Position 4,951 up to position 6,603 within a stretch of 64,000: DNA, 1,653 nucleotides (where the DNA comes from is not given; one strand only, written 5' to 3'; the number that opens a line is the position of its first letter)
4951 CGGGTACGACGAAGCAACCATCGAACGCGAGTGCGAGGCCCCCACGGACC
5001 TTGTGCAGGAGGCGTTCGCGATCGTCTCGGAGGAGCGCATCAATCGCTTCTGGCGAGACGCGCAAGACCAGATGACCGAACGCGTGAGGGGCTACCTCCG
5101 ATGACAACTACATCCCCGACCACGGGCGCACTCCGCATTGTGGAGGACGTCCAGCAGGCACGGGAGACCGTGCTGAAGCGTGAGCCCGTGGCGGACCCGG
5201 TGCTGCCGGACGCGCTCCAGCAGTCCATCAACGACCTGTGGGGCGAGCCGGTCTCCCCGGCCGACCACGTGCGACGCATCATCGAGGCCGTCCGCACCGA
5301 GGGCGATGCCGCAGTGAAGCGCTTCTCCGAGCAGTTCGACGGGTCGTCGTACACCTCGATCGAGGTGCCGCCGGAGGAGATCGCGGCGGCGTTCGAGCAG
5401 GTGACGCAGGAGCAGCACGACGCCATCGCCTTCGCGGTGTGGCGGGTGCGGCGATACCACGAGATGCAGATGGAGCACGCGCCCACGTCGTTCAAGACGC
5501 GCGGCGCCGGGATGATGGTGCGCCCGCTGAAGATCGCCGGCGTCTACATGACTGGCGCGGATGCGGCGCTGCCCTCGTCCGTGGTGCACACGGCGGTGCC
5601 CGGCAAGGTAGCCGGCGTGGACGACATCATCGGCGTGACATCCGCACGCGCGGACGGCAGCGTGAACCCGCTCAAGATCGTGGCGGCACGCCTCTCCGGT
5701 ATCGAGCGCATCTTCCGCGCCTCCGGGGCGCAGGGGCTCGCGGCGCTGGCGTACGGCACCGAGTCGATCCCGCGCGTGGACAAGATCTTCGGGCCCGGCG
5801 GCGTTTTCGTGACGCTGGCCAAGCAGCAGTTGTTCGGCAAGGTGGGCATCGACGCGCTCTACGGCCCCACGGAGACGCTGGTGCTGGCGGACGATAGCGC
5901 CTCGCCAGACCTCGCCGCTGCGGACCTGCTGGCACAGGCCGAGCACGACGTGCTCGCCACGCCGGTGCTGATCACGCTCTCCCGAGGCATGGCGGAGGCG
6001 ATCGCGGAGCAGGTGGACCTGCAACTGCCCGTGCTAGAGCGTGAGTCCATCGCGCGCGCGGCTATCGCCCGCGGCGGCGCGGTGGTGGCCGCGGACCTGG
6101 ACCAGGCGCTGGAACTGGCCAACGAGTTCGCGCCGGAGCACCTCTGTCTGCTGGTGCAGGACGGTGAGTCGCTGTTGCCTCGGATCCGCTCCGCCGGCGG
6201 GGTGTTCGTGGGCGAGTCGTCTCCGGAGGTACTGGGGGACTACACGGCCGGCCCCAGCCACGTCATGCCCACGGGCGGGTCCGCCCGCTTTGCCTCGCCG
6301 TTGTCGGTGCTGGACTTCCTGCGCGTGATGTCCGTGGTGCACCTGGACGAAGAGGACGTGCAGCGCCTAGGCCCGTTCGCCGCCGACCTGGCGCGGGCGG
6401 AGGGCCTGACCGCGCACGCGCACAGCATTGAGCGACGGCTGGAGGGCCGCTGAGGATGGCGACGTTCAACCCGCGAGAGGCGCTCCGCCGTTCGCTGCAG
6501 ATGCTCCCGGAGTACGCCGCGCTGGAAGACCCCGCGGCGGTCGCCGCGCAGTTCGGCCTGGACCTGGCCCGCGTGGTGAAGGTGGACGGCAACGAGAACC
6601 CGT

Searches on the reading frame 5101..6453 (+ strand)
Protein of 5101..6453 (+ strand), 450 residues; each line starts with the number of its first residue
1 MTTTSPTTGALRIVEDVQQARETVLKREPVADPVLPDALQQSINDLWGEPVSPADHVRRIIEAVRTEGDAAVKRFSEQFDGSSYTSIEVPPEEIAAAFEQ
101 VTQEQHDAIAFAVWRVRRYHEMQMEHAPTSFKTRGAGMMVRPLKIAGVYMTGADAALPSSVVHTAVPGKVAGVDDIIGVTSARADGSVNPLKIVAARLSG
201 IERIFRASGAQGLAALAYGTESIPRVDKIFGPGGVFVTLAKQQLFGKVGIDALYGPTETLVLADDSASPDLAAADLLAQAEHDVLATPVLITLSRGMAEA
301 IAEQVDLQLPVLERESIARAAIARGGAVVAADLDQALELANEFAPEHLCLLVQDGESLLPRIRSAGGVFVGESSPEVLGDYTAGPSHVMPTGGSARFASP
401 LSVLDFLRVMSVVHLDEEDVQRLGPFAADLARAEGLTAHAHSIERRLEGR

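Call 8: search_protein_families(library=ncbifam, proteins=[window:5101-6453:+], max_evalue=0.01)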
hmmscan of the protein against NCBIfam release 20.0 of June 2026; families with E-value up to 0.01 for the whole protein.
window:5101-6453:+ (450 aa): 2 families
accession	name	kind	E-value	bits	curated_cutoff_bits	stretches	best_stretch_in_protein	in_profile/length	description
TIGR00069.1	hisD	equivalog_domain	2.6e-133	445.1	243.8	1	57-446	1-393/393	histidinol dehydrogenase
NF010343.0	PRK13770.1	equivalog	3.1e-94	316.1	647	1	55-446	23-414/416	histidinol dehydrogenase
